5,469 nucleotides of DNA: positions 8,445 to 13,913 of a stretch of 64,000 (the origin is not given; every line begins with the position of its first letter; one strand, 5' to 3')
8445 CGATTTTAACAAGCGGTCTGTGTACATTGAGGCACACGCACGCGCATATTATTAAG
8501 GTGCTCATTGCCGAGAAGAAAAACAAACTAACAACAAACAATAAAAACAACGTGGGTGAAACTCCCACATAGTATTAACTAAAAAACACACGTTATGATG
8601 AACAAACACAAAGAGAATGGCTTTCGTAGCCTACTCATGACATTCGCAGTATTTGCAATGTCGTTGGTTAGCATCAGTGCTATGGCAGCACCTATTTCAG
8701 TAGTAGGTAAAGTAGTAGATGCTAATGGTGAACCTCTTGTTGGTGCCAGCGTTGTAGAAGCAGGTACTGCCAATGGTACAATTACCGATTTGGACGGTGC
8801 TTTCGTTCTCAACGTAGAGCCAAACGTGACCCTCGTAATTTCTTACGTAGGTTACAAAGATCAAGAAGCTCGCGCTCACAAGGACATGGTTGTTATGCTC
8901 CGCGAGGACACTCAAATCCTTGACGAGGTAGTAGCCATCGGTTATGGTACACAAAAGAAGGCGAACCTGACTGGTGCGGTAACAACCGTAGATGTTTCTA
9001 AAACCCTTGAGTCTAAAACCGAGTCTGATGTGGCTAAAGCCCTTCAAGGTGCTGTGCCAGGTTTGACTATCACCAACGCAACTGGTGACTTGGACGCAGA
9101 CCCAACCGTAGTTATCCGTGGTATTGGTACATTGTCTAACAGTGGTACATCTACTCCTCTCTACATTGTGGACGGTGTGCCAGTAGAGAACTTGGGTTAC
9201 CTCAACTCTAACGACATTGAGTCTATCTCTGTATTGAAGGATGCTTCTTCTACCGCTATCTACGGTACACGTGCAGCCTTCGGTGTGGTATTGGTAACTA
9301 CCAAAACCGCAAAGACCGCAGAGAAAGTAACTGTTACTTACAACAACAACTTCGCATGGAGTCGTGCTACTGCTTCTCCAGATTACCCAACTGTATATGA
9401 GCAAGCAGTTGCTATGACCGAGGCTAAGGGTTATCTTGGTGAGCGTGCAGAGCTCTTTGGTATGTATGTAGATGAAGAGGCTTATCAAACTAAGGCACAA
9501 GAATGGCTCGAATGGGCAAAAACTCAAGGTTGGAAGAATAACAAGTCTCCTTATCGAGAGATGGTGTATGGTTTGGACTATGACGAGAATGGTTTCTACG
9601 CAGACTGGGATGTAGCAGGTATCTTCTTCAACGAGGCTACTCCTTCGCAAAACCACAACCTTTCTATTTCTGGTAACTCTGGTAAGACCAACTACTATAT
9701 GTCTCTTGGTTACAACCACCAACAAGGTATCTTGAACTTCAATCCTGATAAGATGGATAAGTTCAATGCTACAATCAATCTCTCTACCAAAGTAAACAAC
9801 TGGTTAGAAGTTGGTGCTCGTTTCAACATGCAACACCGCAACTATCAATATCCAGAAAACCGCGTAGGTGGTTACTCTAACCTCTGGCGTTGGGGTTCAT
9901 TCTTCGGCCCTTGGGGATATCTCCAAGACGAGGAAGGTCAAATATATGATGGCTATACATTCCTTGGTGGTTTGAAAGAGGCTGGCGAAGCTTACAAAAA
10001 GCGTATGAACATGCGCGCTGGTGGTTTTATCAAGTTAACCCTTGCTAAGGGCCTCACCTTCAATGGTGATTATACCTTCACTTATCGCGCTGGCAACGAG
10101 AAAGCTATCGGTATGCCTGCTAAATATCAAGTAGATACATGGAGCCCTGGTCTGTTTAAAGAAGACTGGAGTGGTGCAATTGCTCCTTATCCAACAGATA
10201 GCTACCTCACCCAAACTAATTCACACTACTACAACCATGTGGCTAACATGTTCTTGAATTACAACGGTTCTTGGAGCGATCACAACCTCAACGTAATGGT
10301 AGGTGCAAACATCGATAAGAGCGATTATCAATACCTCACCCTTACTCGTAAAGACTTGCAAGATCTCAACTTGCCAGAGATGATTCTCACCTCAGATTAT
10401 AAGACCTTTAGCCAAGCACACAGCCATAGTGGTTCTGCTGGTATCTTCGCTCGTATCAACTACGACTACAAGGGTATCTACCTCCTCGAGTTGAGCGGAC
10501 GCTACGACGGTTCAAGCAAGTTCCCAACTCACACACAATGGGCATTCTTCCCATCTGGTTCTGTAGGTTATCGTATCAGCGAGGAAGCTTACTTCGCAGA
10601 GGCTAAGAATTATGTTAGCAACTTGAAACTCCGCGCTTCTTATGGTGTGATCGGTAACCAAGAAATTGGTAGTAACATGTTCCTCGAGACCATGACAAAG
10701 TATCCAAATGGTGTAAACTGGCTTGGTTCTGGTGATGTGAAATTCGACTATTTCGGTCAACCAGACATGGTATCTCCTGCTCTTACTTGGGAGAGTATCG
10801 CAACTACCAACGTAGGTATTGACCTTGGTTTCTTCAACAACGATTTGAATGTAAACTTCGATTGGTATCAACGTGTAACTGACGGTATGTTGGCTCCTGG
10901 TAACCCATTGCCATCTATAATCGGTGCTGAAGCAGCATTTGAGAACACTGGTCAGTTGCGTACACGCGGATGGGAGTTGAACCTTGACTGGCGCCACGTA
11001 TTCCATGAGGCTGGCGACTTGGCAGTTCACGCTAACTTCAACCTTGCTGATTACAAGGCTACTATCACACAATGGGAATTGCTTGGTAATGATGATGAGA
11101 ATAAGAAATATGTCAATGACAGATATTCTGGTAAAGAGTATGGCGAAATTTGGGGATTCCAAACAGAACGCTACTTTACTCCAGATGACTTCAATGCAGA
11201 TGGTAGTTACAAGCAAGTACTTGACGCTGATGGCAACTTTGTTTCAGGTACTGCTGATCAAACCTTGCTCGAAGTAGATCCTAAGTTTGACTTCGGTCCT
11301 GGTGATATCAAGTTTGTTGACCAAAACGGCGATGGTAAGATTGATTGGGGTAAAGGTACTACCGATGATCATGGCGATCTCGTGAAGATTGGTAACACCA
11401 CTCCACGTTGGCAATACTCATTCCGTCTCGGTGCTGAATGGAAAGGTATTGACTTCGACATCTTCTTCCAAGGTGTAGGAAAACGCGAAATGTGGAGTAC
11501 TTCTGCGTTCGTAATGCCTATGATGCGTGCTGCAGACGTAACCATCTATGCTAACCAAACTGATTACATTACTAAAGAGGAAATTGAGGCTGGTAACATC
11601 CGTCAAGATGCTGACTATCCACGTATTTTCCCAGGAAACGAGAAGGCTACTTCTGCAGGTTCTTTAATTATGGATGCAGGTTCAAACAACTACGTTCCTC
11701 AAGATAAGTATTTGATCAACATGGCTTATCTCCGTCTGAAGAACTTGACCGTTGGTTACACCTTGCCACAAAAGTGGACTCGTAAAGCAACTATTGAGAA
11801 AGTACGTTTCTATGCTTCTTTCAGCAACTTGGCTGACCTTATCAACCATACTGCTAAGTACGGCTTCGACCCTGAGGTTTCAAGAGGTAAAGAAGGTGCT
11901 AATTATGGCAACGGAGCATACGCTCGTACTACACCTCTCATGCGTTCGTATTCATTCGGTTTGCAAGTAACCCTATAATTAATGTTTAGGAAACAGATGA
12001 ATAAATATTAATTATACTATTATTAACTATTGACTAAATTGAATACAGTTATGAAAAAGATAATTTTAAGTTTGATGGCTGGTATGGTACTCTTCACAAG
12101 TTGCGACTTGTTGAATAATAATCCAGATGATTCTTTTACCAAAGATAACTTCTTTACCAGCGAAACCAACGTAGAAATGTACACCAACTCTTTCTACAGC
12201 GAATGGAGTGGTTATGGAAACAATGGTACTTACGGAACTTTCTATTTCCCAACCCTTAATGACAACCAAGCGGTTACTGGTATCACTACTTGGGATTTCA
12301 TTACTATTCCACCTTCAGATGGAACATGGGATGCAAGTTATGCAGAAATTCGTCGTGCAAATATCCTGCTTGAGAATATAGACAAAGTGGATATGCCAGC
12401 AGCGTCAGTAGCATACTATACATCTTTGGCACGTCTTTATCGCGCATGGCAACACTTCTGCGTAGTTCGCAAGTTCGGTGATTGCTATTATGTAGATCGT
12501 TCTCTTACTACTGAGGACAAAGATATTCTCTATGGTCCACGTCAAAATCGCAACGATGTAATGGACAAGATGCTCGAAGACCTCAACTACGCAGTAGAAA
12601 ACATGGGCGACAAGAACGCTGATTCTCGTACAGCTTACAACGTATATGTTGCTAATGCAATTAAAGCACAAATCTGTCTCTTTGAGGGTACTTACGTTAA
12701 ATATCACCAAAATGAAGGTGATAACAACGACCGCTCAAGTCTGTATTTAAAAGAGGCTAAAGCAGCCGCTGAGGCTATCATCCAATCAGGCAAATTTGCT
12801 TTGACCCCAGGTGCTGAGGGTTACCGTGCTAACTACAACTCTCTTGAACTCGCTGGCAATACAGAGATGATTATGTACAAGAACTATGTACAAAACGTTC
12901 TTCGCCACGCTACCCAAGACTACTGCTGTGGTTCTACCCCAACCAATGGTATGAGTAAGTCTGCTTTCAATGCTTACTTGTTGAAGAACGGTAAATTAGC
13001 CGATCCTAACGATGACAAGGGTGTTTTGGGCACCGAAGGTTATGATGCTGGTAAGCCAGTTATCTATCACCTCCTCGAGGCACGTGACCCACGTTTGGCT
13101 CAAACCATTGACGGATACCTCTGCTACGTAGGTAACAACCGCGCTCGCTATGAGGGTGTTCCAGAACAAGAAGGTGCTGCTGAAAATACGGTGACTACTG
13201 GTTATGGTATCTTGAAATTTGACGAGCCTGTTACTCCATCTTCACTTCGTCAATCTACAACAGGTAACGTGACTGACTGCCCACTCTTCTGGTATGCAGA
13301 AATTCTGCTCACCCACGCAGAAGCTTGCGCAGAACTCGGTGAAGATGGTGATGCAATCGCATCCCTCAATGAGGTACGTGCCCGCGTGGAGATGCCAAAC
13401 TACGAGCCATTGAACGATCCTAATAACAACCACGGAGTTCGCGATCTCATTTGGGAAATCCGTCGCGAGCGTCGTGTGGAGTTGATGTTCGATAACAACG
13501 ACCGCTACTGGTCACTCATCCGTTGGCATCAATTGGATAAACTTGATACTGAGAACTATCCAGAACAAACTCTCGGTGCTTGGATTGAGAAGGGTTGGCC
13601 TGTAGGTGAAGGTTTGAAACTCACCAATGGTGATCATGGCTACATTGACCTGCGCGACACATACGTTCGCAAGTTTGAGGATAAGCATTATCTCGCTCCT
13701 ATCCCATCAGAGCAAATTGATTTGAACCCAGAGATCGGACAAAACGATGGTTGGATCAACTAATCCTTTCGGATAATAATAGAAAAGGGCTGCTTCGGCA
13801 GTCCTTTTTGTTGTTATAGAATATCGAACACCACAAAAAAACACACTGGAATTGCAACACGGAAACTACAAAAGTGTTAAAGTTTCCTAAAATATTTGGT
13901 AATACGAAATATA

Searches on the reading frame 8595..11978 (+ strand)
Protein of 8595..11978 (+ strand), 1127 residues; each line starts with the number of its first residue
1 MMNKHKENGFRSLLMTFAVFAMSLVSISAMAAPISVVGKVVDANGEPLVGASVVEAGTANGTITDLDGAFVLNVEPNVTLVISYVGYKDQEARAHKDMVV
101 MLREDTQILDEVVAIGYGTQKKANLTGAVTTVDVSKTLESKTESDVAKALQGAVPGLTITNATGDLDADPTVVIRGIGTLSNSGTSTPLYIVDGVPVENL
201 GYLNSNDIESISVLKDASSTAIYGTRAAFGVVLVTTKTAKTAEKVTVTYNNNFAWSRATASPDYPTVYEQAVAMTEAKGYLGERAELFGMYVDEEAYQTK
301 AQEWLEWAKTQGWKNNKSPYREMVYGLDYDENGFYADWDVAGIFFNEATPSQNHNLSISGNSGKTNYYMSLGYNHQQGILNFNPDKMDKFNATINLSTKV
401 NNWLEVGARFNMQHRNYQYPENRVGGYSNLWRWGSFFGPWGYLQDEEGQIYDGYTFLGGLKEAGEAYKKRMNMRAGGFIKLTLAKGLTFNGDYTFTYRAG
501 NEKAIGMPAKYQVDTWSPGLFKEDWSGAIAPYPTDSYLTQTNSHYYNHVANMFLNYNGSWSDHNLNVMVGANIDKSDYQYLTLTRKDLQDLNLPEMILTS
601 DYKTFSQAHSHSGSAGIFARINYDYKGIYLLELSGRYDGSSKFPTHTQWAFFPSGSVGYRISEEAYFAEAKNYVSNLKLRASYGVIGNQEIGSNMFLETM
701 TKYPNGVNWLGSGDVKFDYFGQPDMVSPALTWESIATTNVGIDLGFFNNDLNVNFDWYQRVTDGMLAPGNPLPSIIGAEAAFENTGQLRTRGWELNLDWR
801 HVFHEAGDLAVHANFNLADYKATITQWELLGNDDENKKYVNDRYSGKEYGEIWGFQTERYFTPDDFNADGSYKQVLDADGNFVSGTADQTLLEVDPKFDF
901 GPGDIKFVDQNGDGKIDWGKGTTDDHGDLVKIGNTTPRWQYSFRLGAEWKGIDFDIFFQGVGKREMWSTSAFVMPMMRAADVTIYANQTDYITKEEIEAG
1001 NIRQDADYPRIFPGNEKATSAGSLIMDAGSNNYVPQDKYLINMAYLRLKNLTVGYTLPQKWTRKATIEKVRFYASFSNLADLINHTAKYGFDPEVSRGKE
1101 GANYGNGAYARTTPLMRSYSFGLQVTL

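Call 8: search_protein_families(library=pfam, proteins=[window:8595-11978:+], max_evalue=0.01)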
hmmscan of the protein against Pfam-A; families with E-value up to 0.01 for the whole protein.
window:8595-11978:+ (1127 aa): 5 families
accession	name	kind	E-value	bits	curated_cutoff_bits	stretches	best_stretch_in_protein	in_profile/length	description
PF00593.30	TonB_dep_Rec_b-barrel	-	2.8e-17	64.1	27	1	488-882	62-363/436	TonB dependent receptor-like, beta-barrel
PF13715.12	CarbopepD_reg_2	-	2.3e-16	60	32.2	1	37-113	2-87/88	CarboxypepD_reg-like domain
PF07715.20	Plug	-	8.7e-16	58.8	23.9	1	122-231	2-107/107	TonB-dependent Receptor Plug Domain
PF13620.12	CarboxypepD_reg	-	3.6e-10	40.5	32.3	1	35-93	1-65/82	Carboxypeptidase regulatory-like domain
PF15976.11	CooC_C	-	0.008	16.6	29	0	35-78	18-59/93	CS1-pili formation C-terminal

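Call 9: search_protein_families(library=ncbifam, proteins=[window:8595-11978:+], max_evalue=0.01)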
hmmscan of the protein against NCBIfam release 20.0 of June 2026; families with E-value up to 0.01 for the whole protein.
window:8595-11978:+ (1127 aa): 3 families
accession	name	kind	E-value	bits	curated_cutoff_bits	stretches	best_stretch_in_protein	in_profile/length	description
TIGR04056.1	OMP_RagA_SusC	subfamily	9.9e-256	851.7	368.25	1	35-1127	2-981/981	SusC/RagA family TonB-linked outer membrane protein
TIGR04057.1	SusC_RagA_signa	signature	1.5e-17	63.1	46.2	1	207-237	1-31/31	SusC/RagA subfamily TonB-dependent outer membrane receptor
TIGR00223.1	panD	equivalog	0.0033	17.3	106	1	63-112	68-118/126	aspartate 1-decarboxylase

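Call 75: find_encoding_contigs(protein=window:8595-11978:+, flank=3000, max_places=10)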
Protein window:8595-11978:+ (1127 aa): no gene with exactly this product is on record in the collection.

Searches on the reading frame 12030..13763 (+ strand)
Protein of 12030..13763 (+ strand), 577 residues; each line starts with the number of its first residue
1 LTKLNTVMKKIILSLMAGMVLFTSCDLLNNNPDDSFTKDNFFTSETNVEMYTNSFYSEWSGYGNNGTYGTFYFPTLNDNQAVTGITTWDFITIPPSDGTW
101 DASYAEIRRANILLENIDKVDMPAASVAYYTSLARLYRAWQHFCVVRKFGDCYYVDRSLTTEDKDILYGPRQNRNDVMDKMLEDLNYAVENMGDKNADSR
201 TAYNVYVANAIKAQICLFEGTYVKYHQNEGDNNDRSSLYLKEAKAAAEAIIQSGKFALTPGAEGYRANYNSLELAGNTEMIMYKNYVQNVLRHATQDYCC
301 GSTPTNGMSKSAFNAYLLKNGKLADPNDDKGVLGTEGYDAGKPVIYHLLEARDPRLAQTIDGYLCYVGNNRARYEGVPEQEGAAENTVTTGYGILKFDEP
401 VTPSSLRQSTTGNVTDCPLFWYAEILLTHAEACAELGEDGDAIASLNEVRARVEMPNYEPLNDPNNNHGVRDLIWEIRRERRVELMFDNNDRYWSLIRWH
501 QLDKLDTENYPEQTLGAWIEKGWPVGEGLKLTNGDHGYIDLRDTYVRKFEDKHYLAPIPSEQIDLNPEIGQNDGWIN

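Call 8: search_protein_families(library=pfam, proteins=[window:12030-13763:+], max_evalue=0.01)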
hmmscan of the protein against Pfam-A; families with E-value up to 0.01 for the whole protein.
window:12030-13763:+ (577 aa): 3 families
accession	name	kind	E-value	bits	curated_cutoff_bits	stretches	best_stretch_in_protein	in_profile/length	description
PF07980.17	SusD_RagB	-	7.9e-38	131.2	23.1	1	279-575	2-297/297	SusD family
PF14322.12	SusD-like_3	-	7.2e-16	59.4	27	1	28-210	3-184/191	Starch-binding associating with outer membrane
PF12771.13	SusD-like_2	-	1.8e-07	30.8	27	1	96-197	57-154/415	Starch-binding associating with outer membrane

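Call 9: search_protein_families(library=ncbifam, proteins=[window:12030-13763:+], max_evalue=0.01)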
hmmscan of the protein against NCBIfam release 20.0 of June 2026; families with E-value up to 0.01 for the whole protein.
window:12030-13763:+ (577 aa): 2 families
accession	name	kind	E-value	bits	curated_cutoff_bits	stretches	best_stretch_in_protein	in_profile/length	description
NF033072.0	NanU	exception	3.7e-09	36.2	425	1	8-458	1-428/521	SusD family outer membrane lipoprotein NanU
NF033071.0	SusD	exception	5.4e-07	28.2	725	1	386-457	408-479/558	starch-binding outer membrane lipoprotein SusD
